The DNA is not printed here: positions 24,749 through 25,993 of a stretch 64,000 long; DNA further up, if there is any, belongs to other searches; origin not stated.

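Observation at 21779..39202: A 17-kb co-directional supercluster joins a NuoEFG-type NADH module, HdrCBA, FlxDCBA and a GlcD-HdrD fusion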

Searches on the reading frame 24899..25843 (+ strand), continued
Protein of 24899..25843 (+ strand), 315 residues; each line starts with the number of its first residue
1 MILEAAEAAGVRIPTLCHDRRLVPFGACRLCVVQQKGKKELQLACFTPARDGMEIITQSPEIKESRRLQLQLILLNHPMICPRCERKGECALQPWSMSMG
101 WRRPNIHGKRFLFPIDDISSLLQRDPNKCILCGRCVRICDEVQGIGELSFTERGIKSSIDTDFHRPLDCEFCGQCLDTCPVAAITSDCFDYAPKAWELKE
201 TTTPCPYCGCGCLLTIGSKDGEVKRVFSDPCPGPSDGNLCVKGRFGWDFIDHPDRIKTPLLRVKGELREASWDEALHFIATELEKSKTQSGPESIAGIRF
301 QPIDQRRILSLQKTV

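Call 53: search_solved_structures(query=L041:7872-9758:+, max_evalue=1e-30)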
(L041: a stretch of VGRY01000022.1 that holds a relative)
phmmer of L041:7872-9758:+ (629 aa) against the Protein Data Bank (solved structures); distinct sequences matched with E-value up to 1e-30: 61 (the best 60 are shown).
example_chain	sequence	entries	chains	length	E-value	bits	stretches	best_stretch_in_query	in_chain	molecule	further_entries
7t2r_B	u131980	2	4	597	5e-251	838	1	36-628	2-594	NiFe hydrogenase subunit B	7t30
7q4v_B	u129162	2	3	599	3.8e-238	795.4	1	38-628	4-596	Iron hydrogenase HydB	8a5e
8a6t_B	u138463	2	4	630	1.4e-215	720.8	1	34-627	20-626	Electron bifurcating hydrogenase subunit HydB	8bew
8oh5_B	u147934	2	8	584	1e-209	701.5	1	45-627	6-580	NAD-reducing hydrogenase subunit HoxF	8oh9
9bov_B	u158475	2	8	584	2.9e-209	700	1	46-628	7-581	NADH dehydrogenase (Quinone)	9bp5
9mqx_B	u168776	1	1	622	5.4e-209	699.1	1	42-624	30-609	NADH:ubiquinone oxidoreductase, NADH-binding (51 kD) subunit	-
7p5h_B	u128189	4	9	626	3.8e-204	683.1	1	39-629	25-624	Fe-hydrogenase, subunit beta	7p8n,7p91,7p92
7q4w_B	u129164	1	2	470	7.6e-200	668.9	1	164-628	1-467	Iron hydrogenase HydB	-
9n5u_B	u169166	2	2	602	5e-198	662.9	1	50-629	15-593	NfnB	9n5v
2fug_1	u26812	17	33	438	3.2e-119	402.5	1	164-564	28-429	NADH-quinone oxidoreductase chain 1 | NADH-QUINONE OXIDOREDUCTASE SUBUNIT 1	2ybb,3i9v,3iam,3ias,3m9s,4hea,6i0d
6hl2_B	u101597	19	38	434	4.6e-109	369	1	162-560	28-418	NADH-quinone oxidoreductase subunit F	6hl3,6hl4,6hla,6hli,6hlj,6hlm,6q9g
6vw7_B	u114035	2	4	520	5.2e-109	368.8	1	54-556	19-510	NAD-dependent formate dehydrogenase beta subunit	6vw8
7q5y_C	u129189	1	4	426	5.9e-109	368.6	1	162-559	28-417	NADH-quinone oxidoreductase subunit F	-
6q9c_B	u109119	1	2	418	1.1e-108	367.6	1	162-558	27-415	NADH-quinone oxidoreductase subunit F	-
6r7p_B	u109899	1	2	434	1.2e-108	367.6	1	162-560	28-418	NADH-quinone oxidoreductase subunit F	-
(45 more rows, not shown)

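Call 58: find_related_loci(query=L041:14334-15485:+, collection=genome_contigs, flank=9000)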
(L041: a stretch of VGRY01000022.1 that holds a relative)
Query L041:14334-15485:+ (384 aa) in genome_contigs; peptide patterns used: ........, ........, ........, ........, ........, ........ (x = any residue, [..] = any of these).
600 stretches matched a pattern (row limit reached: there are more); 568 encode a relative of the query (tblastn E <= 1e-3); the best 80 are kept; 80 distinct loci.
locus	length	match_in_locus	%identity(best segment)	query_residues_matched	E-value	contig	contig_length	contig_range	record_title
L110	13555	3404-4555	91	1-384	0e+0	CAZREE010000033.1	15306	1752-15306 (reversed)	MAG TPA_asm: uncultured Syntrophorhabdus sp. isolate binchicken_co377_150 genome assembly, contig: NODE_2858_length_1530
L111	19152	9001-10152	88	1-384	0e+0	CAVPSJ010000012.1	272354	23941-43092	MAG: uncultured delta proteobacterium isolate MFD10007.bin.2.36 genome assembly, contig: contig_47855, whole genome shot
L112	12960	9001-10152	87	1-384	0e+0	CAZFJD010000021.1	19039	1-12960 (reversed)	MAG TPA_asm: uncultured Syntrophaceae bacterium isolate binchicken_co325_68 genome assembly, contig: NODE_718_length_190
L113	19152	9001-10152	88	1-384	0e+0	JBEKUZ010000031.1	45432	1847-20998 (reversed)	MAG: Thermodesulfobacteriota bacterium isolate SPRUCE 593 SPRUCE_593_31, whole genome shotgun sequence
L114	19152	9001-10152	87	1-384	0e+0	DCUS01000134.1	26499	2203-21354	MAG TPA_asm: Syntrophaceae bacterium UBA2208 UBA2208_contig_27769, whole genome shotgun sequence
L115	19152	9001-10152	82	1-384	0e+0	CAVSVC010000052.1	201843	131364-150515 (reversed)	MAG: uncultured delta proteobacterium isolate MFD02809.bin.2.45 genome assembly, contig: contig_45026, whole genome shot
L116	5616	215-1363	74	1-383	0e+0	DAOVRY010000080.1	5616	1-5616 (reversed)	MAG TPA_asm: Pseudomonadota bacterium isolate CSMAG_1613 CSMAG_1613_k141_147007_length_5616_cov_70.0000, whole genome sh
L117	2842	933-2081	72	1-383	0e+0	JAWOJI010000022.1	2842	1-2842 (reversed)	MAG: Desulfatiglandales bacterium isolate CWP6-1.bin.96 k191_796270, whole genome shotgun sequence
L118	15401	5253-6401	72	1-383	0e+0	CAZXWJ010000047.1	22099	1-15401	MAG TPA_asm: uncultured Desulfobacteraceae bacterium isolate binchicken_co42_476 genome assembly, contig: NODE_2878_leng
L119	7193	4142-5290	72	1-383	0e+0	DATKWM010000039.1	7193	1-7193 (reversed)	MAG TPA_asm: Desulfatiglandales bacterium isolate SMAG_U14163 k141_3140605, whole genome shotgun sequence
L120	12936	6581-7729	71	1-383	0e+0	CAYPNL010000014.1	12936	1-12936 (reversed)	MAG TPA_asm: uncultured Desulfobacteraceae bacterium isolate SRP067234_co1_7 genome assembly, contig: k99_162262, whole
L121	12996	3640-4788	71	1-383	0e+0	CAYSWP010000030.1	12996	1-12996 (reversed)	MAG TPA_asm: uncultured Desulfobacteraceae bacterium isolate binchicken_co243_276 genome assembly, contig: NODE_4086_len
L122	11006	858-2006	70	1-383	0e+0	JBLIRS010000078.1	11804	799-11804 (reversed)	MAG: bacterium isolate MF1_201704_bin_296 MF1_201704_bin_296_scaffold_78, whole genome shotgun sequence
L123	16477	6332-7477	70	1-382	0e+0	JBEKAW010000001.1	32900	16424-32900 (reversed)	MAG: Candidatus Krumholzibacteriaceae bacterium isolate SPRUCE 121 SPRUCE_121_1, whole genome shotgun sequence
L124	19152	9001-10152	71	1-384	0e+0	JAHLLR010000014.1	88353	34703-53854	MAG: Deltaproteobacteria bacterium isolate MAG100 NODE_870_length_88353_cov_20.469795, whole genome shotgun sequence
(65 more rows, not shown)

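Call 66: search_protein_families(library=pfam, proteins=[L115:5742-6902:+, L041:2936-4111:+], max_evalue=0.0001)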
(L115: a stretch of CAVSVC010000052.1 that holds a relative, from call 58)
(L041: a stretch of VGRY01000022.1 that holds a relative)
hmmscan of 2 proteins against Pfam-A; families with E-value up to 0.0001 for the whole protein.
L115:5742-6902:+ (387 aa): 5 families
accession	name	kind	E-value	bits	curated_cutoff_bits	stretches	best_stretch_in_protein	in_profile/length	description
PF02754.22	CCG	-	5.7e-30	103.7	20.6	2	266-355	1-84/85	Cysteine-rich domain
PF13183.11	Fer4_8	-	7.1e-11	42.9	27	1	14-76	2-68/68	4Fe-4S dicluster domain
PF13187.11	Fer4_9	-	3.7e-09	36.9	27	1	17-75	2-50/52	4Fe-4S dicluster domain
PF13534.11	Fer4_17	-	8.4e-08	33.1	22.2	1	17-76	2-60/61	4Fe-4S dicluster domain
PF13237.11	Fer4_10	-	1.5e-07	31.7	25.5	1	12-73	4-53/53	4Fe-4S dicluster domain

L041:2936-4111:+ (392 aa): 6 families
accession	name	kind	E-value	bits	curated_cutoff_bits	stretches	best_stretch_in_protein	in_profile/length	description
PF02754.22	CCG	-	9.1e-32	109.5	20.6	2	276-365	1-84/85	Cysteine-rich domain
PF13183.11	Fer4_8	-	5.6e-11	43.3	27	1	24-86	2-68/68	4Fe-4S dicluster domain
PF13187.11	Fer4_9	-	2.1e-09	37.7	27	1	27-85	2-50/52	4Fe-4S dicluster domain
PF13534.11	Fer4_17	-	1.6e-07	32.2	22.2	1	27-86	2-60/61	4Fe-4S dicluster domain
PF13237.11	Fer4_10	-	3.3e-07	30.6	25.5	1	22-83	4-53/53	4Fe-4S dicluster domain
PF12838.12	Fer4_7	-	1.8e-06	28.7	27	0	8-39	16-50/52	4Fe-4S dicluster domain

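Call 75: find_related_loci(query=A1, collection=genome_contigs, flank=10000)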
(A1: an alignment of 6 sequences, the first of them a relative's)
Query A1 (306 aa) in genome_contigs; peptide patterns used: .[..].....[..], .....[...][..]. (x = any residue, [..] = any of these).
549 stretches matched a pattern; 480 encode a relative of the query (tblastn E <= 1e-3); the best 80 are kept; 80 distinct loci.
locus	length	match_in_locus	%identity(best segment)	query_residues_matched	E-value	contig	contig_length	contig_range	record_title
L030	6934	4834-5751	100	1-306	0e+0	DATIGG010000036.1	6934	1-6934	MAG TPA_asm: Thermodesulfobacteriota bacterium isolate SMAG_U16415 k141_367803, whole genome shotgun sequence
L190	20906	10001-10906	78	1-302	5e-166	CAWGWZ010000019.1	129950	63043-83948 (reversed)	MAG: uncultured delta proteobacterium isolate MFD04408.bin.3.38 genome assembly, contig: contig_2098, whole genome shotg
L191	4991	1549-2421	78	14-304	1e-164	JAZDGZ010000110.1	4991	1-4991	MAG: Pseudomonadota bacterium isolate MEGAHIT-group-0.292 k141_9637771, whole genome shotgun sequence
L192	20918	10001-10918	74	1-306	1e-159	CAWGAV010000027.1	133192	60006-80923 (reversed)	MAG: uncultured delta proteobacterium isolate MFD04408.bin.3.102 genome assembly, contig: contig_4302, whole genome shot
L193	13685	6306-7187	73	13-306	8e-157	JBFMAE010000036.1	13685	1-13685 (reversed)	MAG: Thermodesulfobacteriota bacterium isolate MAG130 MAG130_36, whole genome shotgun sequence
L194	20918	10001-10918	70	1-306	8e-155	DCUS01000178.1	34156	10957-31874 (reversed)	MAG TPA_asm: Syntrophaceae bacterium UBA2208 UBA2208_contig_24061, whole genome shotgun sequence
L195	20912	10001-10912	68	1-305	7e-153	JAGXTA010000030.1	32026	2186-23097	MAG: Deltaproteobacteria bacterium isolate CROMO_BS_46_3 c_000000141384, whole genome shotgun sequence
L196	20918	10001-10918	69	1-306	2e-151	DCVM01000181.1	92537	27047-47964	MAG TPA_asm: Syntrophaceae bacterium UBA2188 UBA2188_contig_5272, whole genome shotgun sequence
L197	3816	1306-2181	69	13-304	4e-155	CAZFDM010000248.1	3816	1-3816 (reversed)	MAG TPA_asm: uncultured Syntrophaceae bacterium isolate SRP231805_co4_41 genome assembly, contig: k141_406886, whole gen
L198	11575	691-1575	70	11-305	7e-150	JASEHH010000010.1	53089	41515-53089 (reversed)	MAG: Thermodesulfobacteriota bacterium isolate Yes70-18 NODE_145_length_53089_cov_55.393012, whole genome shotgun sequen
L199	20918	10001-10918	67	1-306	1e-149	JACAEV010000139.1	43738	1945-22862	MAG: Syntrophaceae bacterium isolate L.E.D.11_1 k119_40582, whole genome shotgun sequence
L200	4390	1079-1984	68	3-305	1e-151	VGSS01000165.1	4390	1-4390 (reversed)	MAG: Deltaproteobacteria bacterium isolate K_DeepCast_250m_m2_302 K_DeepCast_250m_m2_302_Ga0194125_10045126, whole genom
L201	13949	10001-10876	70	13-304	2e-148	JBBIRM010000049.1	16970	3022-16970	MAG: Deltaproteobacteria bacterium isolate SIF170217_bin_35 NODE_3678_length_16970_cov_5.059178, whole genome shotgun se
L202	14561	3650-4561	68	1-305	2e-147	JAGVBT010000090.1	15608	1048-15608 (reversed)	MAG: Deltaproteobacteria bacterium isolate DeMMO6_17 c_000000096708, whole genome shotgun sequence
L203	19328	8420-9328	67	1-305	4e-146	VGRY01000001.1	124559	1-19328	MAG: Deltaproteobacteria bacterium isolate K_DeepCast_100m_mx_276 K_DeepCast_100m_mx_276_Ga0194127_10000100, whole genom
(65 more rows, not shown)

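Call 82: search_protein_families(library=ncbifam, proteins=[L030:4834-5751:+, L030:1616-4153:+, L041:7872-9758:+], max_evalue=0.00001)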
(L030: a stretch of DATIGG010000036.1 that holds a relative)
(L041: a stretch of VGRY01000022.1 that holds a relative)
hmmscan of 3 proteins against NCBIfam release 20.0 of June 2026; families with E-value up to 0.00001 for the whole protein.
L030:4834-5751:+ (306 aa): 5 families
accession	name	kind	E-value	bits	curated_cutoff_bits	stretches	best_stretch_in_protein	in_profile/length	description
TIGR03288.1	CoB_CoM_SS_B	equivalog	7.7e-85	284.6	345.15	1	14-301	2-290/290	CoB--CoM heterodisulfide reductase subunit B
NF042965.1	MFR_anch_SdhE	equivalog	1.1e-46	159.7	500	1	14-296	3-280/282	8-methylmenaquinol:fumarate reductase membrane anchor subunit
NF041780.1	hetero_SS_HdrB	equivalog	2.4e-36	125.6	450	1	15-299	7-303/304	ferredoxin:CoB-CoM heterodisulfide reductase subunit HdrB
NF004898.0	PRK06259.1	equivalog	2.8e-14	52.6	385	1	10-256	260-471/488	fumarate reductase (CoM/CoB) subunit TfrB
NF045670.1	quin_L_LdhH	equivalog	6.3e-14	51.2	800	1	7-246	462-683/706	L-lactate dehydrogenase (quinone) large subunit LdhH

L030:1616-4153:+ (846 aa): 32 families (the best 25 are shown)
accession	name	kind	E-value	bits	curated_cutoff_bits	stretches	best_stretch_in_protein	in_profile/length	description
TIGR01591.1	Fdh-alpha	equivalog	9.4e-132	440.4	666.25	2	226-571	2-338/672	formate dehydrogenase subunit alpha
TIGR01973.1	NuoG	equivalog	8e-122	408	470.05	1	9-673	1-603/606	NADH-quinone oxidoreductase subunit NuoG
NF005895.0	PRK07860.1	equivalog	4.9e-93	312.6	802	2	4-452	15-455/811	NADH-quinone oxidoreductase subunit G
NF047855.1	AssmNtatRedNasC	equivalog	8.7e-83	278.8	1100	2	220-567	18-359/708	assimilatory nitrate reductase catalytic subunit NasC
NF040763.1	FeFe_hydrog_A6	exception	1.4e-62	211.8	765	1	8-209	2-208/571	NADH-dependent [FeFe] hydrogenase, group A6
NF006305.0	PRK08493.1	equivalog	1.3e-59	202.1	591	2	8-179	3-171/819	NADH-quinone oxidoreductase subunit G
NF005745.0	PRK07569.1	equivalog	1.7e-49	168.3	333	1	7-208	4-209/238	bidirectional hydrogenase complex protein HoxU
NF041323.1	Nitr_red_NasA_Halo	equivalog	5.7e-43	147.4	1000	2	230-561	5-321/673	assimilatory nitrate reductase NasA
TIGR01706.1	NAPA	equivalog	1e-35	123.3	930.55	2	216-477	36-297/830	periplasmic nitrate reductase subunit alpha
NF040762.1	Hydr_FeFe_Clost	exception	1.4e-35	123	900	1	8-208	2-206/572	ferredoxin hydrogenase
NF010055.0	PRK13532.1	equivalog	4e-35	121.3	904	2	216-472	36-292/830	nitrate reductase catalytic subunit NapA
TIGR01553.1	formate-DH-alph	equivalog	2.4e-34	118.3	814.2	1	199-474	26-307/1009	formate dehydrogenase-N subunit alpha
NF041513.1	formate_DH_Act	exception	1.2e-32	112.7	1400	2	225-480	45-304/1067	formate dehydrogenase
TIGR01701.1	Fdhalpha-like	subfamily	2.3e-31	108.7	582.15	1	277-571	99-406/744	FdhF/YdeP family oxidoreductase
TIGR02166.1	dmsA_ynfE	subfamily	1.5e-29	102.6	777.7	1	227-502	50-330/794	DMSO/selenate family reductase complex A subunit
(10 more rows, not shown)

L041:7872-9758:+ (629 aa): 19 families
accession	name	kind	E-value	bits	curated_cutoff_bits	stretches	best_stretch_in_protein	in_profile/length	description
TIGR01959.1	nuoF_fam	equivalog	3.3e-148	493.5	558.65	1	163-560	12-410/410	NADH-quinone oxidoreductase subunit NuoF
NF008436.0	PRK11278.1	equivalog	1.4e-115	386.7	749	1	163-564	25-430/448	NADH-quinone oxidoreductase subunit NuoF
NF010120.0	PRK13596.1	equivalog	2e-114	382.5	389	1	164-564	19-421/433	NADH-quinone oxidoreductase subunit NuoF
NF041612.1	fdxn_Clost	equivalog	6.3e-18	65.2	150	1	50-125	24-99/102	2Fe-2S ferredoxin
TIGR04481.1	PR_assoc_PrdC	equivalog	1.3e-11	43.9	490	1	185-289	72-172/425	proline reductase-associated electron transfer protein PrdC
TIGR01945.1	rnfC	subfamily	9.7e-11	40.8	245.95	1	179-289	114-222/435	RnfABCDGE type electron transport complex subunit C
NF003454.1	PRK05035.1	equivalog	1.2e-10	40.5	345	1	181-288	118-222/556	electron transport complex subunit RsxC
NF041613.1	fdxn_Azotob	equivalog_domain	1.3e-10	41.5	195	1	49-123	23-97/107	2Fe-2S ferredoxin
NF058577.1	FdxA_fam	equivalog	3.8e-09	36.6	65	1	578-624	4-49/52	4Fe-4S ferredoxin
NF038196.1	ferrodoxin_EFR1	subfamily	8.2e-08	32.6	75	1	574-629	178-230/242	EFR1 family ferrodoxin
TIGR04105.1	FeFe_hydrog_B1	subfamily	1.7e-07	30.3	450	1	560-628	139-205/462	monomeric [FeFe] hydrogenase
TIGR02700.1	flavo_MJ0208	hypoth_equivalog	3.5e-07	29.7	251.35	1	575-628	142-194/234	dihydromethanopterin reductase (acceptor)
NF043069.1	T4HPD_activ_SAM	equivalog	8.9e-07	28.5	425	1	578-624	48-93/299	trans-4-hydroxy-L-proline dehydratase activase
NF043039.1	HgcAB_like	equivalog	1.5e-06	28.1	285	1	573-628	292-349/350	HgcAB-like fusion protein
NF040864.1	HgcB_ferredoxin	equivalog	1.5e-06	28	99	1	575-629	8-62/93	mercury methylation ferredoxin HgcB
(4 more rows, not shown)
